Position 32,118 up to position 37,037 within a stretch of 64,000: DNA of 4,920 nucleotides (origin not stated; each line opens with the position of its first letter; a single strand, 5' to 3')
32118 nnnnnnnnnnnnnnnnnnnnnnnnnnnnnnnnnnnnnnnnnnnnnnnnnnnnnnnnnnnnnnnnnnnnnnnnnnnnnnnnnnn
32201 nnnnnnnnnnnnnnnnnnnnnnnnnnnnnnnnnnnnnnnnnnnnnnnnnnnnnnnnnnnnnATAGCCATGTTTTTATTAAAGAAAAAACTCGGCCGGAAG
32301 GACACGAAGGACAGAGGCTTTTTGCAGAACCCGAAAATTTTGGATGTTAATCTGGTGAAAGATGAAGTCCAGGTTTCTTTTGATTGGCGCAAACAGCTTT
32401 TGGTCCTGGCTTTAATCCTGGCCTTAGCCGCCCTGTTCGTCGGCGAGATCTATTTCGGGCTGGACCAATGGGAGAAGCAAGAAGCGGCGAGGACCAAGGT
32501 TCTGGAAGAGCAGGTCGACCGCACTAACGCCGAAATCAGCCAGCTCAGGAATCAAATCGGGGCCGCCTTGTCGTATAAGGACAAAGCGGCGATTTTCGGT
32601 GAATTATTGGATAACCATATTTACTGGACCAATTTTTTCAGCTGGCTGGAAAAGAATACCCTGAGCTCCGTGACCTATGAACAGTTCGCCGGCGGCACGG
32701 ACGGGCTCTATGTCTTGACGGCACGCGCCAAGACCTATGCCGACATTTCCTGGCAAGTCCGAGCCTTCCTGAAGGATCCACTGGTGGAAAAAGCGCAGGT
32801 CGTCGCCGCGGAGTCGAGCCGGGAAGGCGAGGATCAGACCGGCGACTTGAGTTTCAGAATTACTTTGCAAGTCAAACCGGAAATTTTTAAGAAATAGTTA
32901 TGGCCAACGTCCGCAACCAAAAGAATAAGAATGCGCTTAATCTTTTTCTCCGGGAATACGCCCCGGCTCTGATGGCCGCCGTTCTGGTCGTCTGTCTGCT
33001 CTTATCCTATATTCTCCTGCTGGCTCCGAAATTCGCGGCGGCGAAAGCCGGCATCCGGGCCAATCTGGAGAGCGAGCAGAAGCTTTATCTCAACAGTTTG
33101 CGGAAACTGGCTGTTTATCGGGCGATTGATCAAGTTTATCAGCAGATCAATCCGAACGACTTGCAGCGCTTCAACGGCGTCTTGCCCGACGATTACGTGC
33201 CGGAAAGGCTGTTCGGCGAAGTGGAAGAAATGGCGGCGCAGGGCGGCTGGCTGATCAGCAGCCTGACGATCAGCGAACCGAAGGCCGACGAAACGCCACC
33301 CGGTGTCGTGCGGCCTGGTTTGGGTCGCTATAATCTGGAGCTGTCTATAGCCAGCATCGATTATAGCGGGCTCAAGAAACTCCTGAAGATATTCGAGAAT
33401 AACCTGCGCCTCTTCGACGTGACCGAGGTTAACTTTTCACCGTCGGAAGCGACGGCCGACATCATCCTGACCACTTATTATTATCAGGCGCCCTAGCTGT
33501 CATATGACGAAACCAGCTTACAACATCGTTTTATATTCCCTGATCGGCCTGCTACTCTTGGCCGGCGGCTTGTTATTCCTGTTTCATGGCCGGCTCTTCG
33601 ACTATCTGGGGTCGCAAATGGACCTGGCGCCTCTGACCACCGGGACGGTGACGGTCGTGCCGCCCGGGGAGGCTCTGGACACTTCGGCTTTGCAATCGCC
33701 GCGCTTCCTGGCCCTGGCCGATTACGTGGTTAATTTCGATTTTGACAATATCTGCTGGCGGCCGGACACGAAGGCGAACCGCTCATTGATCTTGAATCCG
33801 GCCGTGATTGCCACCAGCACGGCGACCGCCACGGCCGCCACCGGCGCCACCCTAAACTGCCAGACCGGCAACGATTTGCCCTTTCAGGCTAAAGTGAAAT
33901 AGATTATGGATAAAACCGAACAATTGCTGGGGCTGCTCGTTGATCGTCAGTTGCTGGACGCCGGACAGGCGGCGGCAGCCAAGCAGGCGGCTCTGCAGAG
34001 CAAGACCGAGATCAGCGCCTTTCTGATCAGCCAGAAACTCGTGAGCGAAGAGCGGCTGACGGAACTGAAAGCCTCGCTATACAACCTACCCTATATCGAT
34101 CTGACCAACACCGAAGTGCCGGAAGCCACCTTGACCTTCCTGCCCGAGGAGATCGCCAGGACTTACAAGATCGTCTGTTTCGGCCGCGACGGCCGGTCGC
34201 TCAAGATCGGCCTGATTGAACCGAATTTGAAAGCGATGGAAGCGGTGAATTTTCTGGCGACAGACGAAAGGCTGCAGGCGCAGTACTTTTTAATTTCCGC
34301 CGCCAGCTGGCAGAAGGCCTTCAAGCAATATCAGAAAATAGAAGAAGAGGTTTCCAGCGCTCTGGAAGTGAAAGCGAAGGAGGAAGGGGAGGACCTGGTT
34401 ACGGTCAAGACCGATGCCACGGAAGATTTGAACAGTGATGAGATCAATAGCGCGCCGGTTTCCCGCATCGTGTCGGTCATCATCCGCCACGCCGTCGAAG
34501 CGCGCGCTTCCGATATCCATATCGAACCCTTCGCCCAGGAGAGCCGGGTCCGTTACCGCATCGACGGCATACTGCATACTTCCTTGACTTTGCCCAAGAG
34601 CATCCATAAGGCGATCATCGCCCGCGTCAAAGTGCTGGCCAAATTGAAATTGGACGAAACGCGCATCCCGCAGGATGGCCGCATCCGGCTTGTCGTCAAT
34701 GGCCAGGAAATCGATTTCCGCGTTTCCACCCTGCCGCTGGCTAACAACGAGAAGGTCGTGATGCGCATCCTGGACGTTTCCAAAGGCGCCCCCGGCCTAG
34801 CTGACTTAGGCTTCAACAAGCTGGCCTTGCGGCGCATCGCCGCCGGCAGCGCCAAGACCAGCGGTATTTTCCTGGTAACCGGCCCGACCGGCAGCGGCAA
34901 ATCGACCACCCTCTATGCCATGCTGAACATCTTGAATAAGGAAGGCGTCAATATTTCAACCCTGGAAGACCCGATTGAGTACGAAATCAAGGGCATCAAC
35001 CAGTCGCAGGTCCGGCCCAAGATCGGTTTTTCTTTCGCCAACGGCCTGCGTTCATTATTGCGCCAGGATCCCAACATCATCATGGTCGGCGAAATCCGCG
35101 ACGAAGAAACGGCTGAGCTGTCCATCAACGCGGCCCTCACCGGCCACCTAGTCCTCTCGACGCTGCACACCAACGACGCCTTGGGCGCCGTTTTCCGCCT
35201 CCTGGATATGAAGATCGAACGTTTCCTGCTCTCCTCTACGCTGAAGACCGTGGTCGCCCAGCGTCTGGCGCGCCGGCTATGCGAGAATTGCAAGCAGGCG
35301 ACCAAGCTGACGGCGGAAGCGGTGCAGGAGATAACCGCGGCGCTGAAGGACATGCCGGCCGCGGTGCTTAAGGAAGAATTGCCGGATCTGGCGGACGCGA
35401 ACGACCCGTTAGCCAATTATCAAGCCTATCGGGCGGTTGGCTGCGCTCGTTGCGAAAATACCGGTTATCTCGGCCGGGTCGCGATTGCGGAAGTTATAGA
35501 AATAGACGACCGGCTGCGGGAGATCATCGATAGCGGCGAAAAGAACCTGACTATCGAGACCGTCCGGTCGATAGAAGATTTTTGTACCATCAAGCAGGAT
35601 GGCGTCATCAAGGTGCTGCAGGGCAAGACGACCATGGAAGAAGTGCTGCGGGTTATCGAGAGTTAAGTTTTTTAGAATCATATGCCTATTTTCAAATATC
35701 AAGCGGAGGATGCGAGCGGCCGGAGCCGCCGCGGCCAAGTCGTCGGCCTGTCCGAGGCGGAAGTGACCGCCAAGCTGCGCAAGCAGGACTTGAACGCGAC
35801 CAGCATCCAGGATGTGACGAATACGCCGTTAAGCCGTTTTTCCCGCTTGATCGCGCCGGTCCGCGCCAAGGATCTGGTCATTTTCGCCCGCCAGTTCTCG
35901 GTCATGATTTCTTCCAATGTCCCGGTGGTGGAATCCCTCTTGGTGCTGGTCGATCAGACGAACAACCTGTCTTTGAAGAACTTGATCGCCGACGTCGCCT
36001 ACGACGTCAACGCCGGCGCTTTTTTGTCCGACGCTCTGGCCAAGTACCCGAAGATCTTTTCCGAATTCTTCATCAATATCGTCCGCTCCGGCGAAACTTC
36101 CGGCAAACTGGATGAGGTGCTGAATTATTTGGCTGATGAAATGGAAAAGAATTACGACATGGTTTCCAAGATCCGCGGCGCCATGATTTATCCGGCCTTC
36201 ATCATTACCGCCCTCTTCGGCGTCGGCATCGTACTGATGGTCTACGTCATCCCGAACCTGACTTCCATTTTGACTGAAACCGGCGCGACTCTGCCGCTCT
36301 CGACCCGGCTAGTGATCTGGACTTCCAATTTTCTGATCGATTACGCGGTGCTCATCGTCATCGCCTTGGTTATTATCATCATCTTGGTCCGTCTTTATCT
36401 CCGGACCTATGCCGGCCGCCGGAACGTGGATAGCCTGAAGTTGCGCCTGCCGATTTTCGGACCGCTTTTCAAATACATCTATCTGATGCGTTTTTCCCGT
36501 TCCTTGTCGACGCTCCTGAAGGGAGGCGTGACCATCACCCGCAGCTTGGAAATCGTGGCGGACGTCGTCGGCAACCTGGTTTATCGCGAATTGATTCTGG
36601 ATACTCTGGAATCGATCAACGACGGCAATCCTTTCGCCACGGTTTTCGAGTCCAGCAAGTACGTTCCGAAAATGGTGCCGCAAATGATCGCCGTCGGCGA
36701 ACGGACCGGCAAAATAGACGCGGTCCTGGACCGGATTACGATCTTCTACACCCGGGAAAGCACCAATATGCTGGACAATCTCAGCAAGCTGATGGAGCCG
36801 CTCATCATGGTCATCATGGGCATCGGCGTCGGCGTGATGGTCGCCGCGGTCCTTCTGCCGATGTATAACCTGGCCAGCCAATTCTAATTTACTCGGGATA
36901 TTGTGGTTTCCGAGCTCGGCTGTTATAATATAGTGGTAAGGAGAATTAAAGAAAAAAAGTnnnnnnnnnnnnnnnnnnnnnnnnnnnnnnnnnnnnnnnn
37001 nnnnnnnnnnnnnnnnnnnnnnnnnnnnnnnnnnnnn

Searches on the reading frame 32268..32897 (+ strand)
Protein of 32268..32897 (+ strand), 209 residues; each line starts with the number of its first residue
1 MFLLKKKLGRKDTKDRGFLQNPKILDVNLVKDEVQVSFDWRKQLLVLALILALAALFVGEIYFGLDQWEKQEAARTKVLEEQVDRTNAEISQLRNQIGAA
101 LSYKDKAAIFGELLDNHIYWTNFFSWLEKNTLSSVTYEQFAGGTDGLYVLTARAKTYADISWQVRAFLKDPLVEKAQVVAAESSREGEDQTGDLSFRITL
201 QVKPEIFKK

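Call 35: search_protein_families(library=pfam, proteins=[window:32268-32897:+], max_evalue=0.01)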
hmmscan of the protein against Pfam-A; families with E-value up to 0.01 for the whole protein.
window:32268-32897:+ (209 aa): 1 family
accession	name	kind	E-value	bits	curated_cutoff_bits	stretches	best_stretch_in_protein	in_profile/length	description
PF15397.11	DUF4618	-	0.00067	19.6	34.9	1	64-106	71-113/258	Domain of unknown function (DUF4618)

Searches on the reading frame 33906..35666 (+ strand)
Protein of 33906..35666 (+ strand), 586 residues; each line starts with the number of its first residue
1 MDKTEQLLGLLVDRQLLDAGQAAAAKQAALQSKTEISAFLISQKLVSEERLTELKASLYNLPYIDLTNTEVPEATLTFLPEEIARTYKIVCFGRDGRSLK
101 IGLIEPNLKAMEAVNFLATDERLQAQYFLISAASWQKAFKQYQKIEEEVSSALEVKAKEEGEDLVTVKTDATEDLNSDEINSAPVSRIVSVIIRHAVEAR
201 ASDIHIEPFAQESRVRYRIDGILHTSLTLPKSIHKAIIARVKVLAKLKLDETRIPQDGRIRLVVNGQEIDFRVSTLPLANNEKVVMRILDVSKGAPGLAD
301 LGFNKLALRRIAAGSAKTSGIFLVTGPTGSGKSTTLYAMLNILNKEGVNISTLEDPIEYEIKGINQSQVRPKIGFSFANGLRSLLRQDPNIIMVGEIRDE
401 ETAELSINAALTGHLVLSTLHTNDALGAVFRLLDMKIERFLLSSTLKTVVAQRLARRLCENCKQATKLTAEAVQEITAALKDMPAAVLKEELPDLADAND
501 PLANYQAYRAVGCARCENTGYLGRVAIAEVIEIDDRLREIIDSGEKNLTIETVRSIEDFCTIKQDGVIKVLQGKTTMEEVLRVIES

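Call 5: search_protein_families(library=pfam, proteins=[window:33906-35666:+], max_evalue=0.01)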
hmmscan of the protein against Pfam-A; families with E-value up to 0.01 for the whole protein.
window:33906-35666:+ (586 aa): 10 families
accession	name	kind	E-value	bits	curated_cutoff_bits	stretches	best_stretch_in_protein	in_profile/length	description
PF00437.27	T2SSE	-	1.6e-126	422.3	24.9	1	181-582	4-370/370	Type II/IV secretion system protein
PF05157.20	MshEN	-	1.7e-10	41.2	23.1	1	59-147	1-88/90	MshEN domain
PF13191.12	AAA_16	-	9e-06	26.7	32.6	1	307-406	15-103/167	AAA ATPase domain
PF13555.12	AAA_29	-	4.9e-05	23.4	27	1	318-344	21-47/61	P-loop containing region of AAA domain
PF13401.12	AAA_22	-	0.00026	21.8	27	1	318-356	4-38/130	AAA domain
PF13476.12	AAA_23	-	0.00027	22.1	27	1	319-362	19-64/201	AAA domain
PF25199.1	nSTAND_NTPase5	-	0.00092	19.5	34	1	313-355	35-78/145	Novel STAND NTPase 5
PF00005.33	ABC_tran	-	0.0058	17.7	25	0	321-379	13-67/137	ABC transporter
PF20720.3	nSTAND3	-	0.0082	16.3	27.2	0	317-358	15-56/155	Novel STAND NTPase 3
PF13604.12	AAA_30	-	0.0086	16.3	27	0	317-351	16-50/191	AAA domain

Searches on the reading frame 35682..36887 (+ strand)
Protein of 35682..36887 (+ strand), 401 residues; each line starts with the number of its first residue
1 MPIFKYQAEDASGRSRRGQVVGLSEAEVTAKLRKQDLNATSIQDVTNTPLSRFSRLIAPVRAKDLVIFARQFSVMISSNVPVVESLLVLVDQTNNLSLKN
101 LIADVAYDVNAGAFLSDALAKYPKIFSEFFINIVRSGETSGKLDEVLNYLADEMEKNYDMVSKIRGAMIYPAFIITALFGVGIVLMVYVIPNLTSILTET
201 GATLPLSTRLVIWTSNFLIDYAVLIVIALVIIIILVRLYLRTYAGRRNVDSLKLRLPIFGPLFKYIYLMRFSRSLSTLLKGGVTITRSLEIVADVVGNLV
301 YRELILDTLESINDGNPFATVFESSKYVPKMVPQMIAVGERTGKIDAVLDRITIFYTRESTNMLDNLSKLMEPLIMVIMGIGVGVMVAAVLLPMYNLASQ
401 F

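Call 5: search_protein_families(library=pfam, proteins=[window:35682-36887:+], max_evalue=0.01)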
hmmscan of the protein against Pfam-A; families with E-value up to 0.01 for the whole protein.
window:35682-36887:+ (401 aa): 1 family
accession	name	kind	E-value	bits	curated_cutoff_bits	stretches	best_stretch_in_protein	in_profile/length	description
PF00482.28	T2SSF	-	1.4e-55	187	25.2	2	68-191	1-125/125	Type II secretion system (T2SS), protein F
